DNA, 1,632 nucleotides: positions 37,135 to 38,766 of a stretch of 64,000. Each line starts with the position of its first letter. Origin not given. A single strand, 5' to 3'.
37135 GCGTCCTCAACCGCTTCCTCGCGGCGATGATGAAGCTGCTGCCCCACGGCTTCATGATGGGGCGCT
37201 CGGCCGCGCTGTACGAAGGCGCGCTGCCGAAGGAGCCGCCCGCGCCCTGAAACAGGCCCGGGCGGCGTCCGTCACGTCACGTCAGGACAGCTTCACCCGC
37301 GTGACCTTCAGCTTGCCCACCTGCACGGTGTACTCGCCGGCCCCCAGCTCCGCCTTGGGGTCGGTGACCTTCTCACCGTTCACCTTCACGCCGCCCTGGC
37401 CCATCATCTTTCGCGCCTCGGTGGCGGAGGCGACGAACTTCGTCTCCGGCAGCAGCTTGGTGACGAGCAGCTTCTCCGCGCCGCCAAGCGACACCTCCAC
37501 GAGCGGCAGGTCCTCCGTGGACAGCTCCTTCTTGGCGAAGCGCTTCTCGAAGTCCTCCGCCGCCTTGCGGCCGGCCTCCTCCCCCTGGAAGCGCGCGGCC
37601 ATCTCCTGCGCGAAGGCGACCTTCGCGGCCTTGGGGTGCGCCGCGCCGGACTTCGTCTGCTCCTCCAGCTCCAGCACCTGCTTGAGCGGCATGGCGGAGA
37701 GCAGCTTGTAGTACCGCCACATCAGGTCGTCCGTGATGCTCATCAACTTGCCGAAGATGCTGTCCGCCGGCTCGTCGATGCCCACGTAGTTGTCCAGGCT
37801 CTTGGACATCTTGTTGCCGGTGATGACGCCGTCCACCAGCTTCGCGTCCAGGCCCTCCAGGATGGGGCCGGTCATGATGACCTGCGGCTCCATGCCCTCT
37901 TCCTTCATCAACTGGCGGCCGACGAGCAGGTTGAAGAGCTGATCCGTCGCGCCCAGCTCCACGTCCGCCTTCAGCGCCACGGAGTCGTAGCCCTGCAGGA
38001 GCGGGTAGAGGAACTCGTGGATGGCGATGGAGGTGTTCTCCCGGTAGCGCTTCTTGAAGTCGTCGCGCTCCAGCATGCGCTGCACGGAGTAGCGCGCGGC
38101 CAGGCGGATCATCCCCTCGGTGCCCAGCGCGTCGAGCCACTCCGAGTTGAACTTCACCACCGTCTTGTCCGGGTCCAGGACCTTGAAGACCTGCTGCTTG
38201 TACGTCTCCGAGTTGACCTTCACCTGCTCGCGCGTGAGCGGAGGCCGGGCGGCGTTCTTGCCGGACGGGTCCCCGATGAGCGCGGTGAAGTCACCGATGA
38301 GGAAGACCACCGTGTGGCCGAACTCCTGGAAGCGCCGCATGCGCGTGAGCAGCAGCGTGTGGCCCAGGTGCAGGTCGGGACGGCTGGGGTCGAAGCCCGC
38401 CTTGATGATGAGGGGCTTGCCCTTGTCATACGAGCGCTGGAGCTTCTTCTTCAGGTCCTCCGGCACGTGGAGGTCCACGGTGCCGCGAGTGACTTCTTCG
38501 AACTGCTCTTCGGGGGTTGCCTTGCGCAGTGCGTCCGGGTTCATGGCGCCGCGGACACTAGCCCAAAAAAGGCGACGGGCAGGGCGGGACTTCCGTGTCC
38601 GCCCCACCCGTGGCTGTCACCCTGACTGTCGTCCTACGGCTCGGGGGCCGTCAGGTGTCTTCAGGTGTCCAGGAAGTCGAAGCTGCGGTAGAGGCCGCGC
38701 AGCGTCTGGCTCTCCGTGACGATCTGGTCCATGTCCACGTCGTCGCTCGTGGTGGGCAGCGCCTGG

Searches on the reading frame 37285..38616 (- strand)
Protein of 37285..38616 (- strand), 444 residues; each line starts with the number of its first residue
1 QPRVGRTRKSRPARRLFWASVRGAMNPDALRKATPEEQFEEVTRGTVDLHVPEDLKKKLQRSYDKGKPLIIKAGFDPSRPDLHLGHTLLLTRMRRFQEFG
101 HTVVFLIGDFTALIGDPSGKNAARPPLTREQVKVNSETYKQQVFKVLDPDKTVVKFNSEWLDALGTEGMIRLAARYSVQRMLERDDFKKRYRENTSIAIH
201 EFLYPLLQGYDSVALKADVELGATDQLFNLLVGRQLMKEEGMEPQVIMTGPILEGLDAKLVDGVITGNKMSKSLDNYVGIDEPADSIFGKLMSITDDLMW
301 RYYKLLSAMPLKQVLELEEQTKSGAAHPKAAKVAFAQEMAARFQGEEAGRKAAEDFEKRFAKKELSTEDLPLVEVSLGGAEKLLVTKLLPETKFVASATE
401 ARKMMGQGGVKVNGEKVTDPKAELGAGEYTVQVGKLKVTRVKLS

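Call 59: search_protein_families(library=pfam, proteins=[window:37285-38616:-], max_evalue=0.00001)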
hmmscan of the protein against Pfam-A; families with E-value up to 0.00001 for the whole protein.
window:37285-38616:- (444 aa): 3 families
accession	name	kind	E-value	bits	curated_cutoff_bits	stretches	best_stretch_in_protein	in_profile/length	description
PF00579.31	tRNA-synt_1b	-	1.3e-68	232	21.1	1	66-360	3-291/292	tRNA synthetases class I (W and Y)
PF01479.30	S4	-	1.1e-07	31.9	22.8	1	392-427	10-45/48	S4 domain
PF22421.1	SYY_C-terminal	-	2.8e-07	30.8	27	1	368-425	7-61/83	Tyrosine--tRNA ligase SYY-like C-terminal domain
